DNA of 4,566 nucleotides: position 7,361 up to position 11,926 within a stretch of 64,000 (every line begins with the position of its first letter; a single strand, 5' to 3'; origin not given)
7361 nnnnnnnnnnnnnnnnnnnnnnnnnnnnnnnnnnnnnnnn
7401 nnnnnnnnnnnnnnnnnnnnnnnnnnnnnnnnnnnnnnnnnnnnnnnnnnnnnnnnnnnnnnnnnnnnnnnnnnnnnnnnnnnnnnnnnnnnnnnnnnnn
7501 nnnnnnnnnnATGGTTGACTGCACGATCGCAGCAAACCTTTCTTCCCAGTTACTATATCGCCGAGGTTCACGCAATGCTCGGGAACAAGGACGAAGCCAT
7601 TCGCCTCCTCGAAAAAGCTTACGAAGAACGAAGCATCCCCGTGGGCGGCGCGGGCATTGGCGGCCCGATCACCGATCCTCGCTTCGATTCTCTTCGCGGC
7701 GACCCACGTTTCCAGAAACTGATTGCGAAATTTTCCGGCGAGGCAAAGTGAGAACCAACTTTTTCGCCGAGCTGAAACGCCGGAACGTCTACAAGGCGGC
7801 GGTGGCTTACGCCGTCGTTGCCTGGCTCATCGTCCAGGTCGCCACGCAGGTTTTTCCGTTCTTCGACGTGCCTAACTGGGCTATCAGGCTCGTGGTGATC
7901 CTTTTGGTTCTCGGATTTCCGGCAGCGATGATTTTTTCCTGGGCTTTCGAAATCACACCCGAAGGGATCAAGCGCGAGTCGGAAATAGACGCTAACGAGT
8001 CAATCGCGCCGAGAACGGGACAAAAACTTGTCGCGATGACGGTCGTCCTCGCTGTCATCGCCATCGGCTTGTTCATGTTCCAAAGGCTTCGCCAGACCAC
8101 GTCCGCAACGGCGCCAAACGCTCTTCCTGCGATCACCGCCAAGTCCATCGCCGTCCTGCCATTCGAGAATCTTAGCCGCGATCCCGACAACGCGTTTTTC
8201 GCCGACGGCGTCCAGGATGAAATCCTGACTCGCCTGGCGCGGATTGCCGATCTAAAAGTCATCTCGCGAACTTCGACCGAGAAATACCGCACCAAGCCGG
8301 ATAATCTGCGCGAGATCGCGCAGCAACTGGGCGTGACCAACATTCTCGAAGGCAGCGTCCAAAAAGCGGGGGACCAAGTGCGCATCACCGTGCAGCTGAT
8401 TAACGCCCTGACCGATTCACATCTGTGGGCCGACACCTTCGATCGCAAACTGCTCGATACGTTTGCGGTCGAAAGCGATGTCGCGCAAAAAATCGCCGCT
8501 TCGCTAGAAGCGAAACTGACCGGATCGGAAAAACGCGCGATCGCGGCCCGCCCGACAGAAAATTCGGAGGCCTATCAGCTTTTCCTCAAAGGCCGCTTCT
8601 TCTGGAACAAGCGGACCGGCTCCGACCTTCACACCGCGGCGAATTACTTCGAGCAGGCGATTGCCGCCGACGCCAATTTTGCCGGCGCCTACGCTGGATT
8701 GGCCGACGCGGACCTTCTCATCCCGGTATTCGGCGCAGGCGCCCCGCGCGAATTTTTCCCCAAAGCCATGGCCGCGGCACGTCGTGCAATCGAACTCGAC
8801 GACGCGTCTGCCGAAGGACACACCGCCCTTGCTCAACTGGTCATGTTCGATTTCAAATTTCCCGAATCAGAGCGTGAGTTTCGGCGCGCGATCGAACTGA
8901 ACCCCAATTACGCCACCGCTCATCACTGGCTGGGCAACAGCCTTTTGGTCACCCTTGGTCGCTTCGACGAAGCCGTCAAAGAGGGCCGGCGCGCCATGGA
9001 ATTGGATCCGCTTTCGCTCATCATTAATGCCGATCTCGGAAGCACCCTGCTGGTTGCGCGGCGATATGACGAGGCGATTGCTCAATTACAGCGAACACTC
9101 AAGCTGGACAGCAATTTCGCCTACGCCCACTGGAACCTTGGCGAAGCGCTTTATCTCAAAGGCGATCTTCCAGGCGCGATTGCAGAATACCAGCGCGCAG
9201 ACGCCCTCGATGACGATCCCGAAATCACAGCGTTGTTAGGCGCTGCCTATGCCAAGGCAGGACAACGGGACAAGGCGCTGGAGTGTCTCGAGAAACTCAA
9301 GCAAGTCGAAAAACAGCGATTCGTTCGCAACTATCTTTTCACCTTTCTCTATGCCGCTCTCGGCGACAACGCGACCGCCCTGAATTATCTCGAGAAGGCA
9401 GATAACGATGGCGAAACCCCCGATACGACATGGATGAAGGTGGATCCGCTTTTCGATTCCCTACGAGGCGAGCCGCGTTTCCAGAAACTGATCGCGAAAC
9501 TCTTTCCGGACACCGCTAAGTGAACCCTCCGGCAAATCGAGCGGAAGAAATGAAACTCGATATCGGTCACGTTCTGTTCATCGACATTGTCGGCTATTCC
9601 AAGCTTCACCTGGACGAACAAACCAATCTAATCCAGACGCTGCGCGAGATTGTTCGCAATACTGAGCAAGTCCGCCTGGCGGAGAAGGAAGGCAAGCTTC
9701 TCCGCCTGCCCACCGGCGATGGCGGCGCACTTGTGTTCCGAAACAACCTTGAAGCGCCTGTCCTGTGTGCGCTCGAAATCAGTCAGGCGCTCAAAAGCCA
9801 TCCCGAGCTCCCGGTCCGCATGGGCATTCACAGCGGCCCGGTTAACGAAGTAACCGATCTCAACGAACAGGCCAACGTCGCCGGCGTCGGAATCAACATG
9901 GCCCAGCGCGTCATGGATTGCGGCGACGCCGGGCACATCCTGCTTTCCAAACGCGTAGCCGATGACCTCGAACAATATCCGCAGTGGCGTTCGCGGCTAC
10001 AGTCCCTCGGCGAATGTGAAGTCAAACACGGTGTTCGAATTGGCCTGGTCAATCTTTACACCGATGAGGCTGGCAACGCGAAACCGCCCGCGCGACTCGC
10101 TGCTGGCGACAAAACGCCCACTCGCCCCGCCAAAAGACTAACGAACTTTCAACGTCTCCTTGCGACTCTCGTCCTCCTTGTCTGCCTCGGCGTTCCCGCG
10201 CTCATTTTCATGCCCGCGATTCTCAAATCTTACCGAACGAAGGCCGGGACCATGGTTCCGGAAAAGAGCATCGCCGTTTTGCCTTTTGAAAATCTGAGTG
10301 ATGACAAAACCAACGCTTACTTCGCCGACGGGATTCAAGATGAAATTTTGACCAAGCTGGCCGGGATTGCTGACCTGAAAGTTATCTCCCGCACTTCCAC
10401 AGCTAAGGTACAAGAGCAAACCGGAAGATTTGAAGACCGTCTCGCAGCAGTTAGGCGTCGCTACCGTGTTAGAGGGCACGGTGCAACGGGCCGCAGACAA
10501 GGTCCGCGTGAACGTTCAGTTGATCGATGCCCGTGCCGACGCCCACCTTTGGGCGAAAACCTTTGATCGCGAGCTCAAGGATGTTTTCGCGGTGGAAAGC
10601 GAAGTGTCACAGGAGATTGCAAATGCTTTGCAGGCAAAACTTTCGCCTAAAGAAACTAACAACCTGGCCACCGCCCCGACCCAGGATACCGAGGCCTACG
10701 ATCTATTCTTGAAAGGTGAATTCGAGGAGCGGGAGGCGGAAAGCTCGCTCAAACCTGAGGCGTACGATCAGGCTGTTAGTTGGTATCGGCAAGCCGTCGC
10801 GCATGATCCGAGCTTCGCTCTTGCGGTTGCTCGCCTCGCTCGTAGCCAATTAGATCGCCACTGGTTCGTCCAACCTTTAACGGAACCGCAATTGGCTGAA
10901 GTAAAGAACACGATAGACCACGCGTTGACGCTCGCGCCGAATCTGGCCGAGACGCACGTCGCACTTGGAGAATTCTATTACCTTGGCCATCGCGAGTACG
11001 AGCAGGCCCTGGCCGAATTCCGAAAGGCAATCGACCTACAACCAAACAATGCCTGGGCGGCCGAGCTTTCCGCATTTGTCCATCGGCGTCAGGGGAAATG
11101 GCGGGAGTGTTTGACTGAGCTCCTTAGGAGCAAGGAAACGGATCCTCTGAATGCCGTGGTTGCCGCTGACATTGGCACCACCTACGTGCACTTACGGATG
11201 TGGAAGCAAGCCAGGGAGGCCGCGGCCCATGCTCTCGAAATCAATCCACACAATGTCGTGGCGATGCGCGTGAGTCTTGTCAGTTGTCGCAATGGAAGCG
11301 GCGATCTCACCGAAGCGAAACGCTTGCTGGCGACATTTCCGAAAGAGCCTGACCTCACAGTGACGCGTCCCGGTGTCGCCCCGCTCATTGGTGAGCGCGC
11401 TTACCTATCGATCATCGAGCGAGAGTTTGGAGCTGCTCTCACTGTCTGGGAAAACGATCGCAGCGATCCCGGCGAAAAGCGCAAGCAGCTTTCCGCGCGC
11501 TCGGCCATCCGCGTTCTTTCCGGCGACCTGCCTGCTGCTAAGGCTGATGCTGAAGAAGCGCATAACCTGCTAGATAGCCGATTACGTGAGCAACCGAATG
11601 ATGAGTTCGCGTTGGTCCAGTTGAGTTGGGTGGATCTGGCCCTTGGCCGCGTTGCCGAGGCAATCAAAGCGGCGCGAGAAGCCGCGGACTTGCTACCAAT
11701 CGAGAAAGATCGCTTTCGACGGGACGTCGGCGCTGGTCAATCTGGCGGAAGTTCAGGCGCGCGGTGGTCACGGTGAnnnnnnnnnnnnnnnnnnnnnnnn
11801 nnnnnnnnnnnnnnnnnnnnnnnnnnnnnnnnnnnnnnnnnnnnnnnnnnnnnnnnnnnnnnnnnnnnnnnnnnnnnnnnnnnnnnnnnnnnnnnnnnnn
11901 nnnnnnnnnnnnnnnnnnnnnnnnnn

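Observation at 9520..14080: Cyclase-homology heads in the array lack the canonical substrate-specifying residues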

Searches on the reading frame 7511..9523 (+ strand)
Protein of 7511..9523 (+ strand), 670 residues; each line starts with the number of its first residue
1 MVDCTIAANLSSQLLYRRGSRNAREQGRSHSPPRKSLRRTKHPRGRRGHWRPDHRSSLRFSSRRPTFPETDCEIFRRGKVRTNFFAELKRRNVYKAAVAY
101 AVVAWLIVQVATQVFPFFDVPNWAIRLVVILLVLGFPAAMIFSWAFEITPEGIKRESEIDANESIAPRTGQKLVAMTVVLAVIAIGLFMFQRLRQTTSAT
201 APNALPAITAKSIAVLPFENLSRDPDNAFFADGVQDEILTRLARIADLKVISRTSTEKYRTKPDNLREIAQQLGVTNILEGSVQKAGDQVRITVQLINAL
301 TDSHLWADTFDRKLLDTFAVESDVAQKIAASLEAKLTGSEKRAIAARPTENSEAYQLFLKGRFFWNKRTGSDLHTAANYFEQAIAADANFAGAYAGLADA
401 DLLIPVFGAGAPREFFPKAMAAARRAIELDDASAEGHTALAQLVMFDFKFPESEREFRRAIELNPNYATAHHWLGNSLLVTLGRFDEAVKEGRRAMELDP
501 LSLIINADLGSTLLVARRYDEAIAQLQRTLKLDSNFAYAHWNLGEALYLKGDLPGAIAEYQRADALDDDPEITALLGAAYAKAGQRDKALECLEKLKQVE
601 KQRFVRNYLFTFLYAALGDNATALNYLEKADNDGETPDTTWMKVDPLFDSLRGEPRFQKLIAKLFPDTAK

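Call 4: search_protein_families(library=pfam, proteins=[window:7511-9523:+], max_evalue=0.01)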
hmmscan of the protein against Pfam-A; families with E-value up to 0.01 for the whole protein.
window:7511-9523:+ (670 aa): 16 families
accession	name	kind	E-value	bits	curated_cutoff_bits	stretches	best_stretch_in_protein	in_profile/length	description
PF13414.12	TPR_11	-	2.4e-24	85.2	26.8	3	518-551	9-42/42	TPR repeat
PF07719.23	TPR_2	-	7.2e-20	69.9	27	1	537-563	1-27/34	Tetratricopeptide repeat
PF13432.12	TPR_16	-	1e-15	58.2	32.7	2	508-569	2-64/65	Tetratricopeptide repeat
PF13431.12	TPR_17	-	4.7e-13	48.7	24.4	1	457-489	2-33/34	Tetratricopeptide repeat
PF13428.12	TPR_14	-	8e-13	48.1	23.5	0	570-600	1-32/44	Tetratricopeptide repeat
PF14559.12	TPR_19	-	1.5e-12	48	25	3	516-577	4-66/68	Tetratricopeptide repeat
PF13181.12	TPR_8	-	4.6e-12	45.5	25.7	0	469-500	2-32/34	Tetratricopeptide repeat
PF00515.34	TPR_1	-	2.1e-11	43.6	27.8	0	576-595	7-26/34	Tetratricopeptide repeat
PF13424.12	TPR_12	-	5.2e-09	36.6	30.1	1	468-533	3-75/77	Tetratricopeptide repeat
PF13174.12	TPR_6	-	8.1e-05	23.5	26.3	0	576-597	6-27/33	Tetratricopeptide repeat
PF20308.4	TPR-S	-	9.2e-05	23.4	27.6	0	519-580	2-61/102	Tetratricopeptide Repeats-Sensor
PF07721.20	TPR_4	-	0.00012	22.8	27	0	537-559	1-23/26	Tetratricopeptide repeat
PF13176.12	TPR_7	-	0.00035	20.9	27.9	0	575-602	4-31/36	Tetratricopeptide repeat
PF12895.13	ANAPC3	-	0.00039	21.1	27.2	0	517-595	3-81/82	Anaphase-promoting complex, cyclosome, subunit 3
PF14561.12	TPR_20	-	0.0039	17.9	25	0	561-596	13-48/90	Tetratricopeptide repeat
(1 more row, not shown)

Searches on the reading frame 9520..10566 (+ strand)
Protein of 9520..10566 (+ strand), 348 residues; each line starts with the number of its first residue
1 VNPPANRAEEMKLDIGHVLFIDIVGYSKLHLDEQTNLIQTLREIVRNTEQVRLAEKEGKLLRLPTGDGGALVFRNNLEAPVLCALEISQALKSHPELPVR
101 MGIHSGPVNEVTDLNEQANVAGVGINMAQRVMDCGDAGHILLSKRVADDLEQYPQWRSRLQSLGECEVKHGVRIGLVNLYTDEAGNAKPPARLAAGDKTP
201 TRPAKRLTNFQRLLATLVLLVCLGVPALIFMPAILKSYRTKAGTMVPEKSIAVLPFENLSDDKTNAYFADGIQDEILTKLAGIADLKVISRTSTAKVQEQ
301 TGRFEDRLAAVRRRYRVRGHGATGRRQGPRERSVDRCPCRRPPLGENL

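Call 4: search_protein_families(library=pfam, proteins=[window:9520-10566:+], max_evalue=0.01)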
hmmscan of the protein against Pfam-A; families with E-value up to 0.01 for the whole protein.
window:9520-10566:+ (348 aa): 1 family
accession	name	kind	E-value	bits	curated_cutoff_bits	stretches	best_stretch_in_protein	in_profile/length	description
PF00211.25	Guanylate_cyc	-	1.3e-07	31.8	21.9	1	92-171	95-172/183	Adenylate and Guanylate cyclase catalytic domain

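Call 5: search_protein_families(library=ncbifam, proteins=[window:9520-10566:+], max_evalue=0.01)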
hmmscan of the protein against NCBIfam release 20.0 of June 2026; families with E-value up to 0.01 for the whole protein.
window:9520-10566:+ (348 aa): 1 family
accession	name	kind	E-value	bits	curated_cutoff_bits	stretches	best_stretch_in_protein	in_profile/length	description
NF058673.1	LipAdnlyCyLipJMY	equivalog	1e-06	27.7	800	1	17-148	297-420/449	bifunctional lipase/adenylate cyclase LipJ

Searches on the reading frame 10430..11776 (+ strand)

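Call 4: search_protein_families(library=pfam, proteins=[window:10430-11776:+], max_evalue=0.01)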
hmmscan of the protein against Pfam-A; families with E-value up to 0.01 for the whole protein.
window:10430-11776:+ (448 aa): 13 families
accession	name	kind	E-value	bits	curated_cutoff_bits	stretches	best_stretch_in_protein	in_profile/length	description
PF07719.23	TPR_2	-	9.7e-17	60.1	27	1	183-207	10-34/34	Tetratricopeptide repeat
PF14559.12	TPR_19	-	3.3e-14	53.4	25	1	185-244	2-61/68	Tetratricopeptide repeat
PF13431.12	TPR_17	-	3e-12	46.2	24.4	0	197-228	2-33/34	Tetratricopeptide repeat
PF00515.34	TPR_1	-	3.4e-11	42.9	27.8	0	187-207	14-34/34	Tetratricopeptide repeat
PF13414.12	TPR_11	-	3.4e-10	39.9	26.8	1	189-213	9-33/42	TPR repeat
PF13424.12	TPR_12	-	1.6e-09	38.2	30.1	0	208-271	3-74/77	Tetratricopeptide repeat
PF13428.12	TPR_14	-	2.6e-09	37.3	23.5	0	176-215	4-42/44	Tetratricopeptide repeat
PF13181.12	TPR_8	-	1e-08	35.1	25.7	0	176-207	4-34/34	Tetratricopeptide repeat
PF23914.1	TPR_CcmH_CycH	-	1.2e-07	32.1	42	0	159-227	70-140/158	Cytochrome c-type biogenesis protein H TPR domain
PF12895.13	ANAPC3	-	0.00012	22.7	27.2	0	188-263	3-77/82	Anaphase-promoting complex, cyclosome, subunit 3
PF25064.1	ARM_TT21_5th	-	0.00035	21.3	27.8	0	187-236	14-63/117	TT21 fifth ARM repeats domain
PF13174.12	TPR_6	-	0.00044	21.2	26.3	0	179-206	6-32/33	Tetratricopeptide repeat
PF24575.1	TPR_Slam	-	0.0058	17.5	35.2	0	110-139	61-90/104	Surface lipoprotein assembly modifier, N-terminal TPR repeats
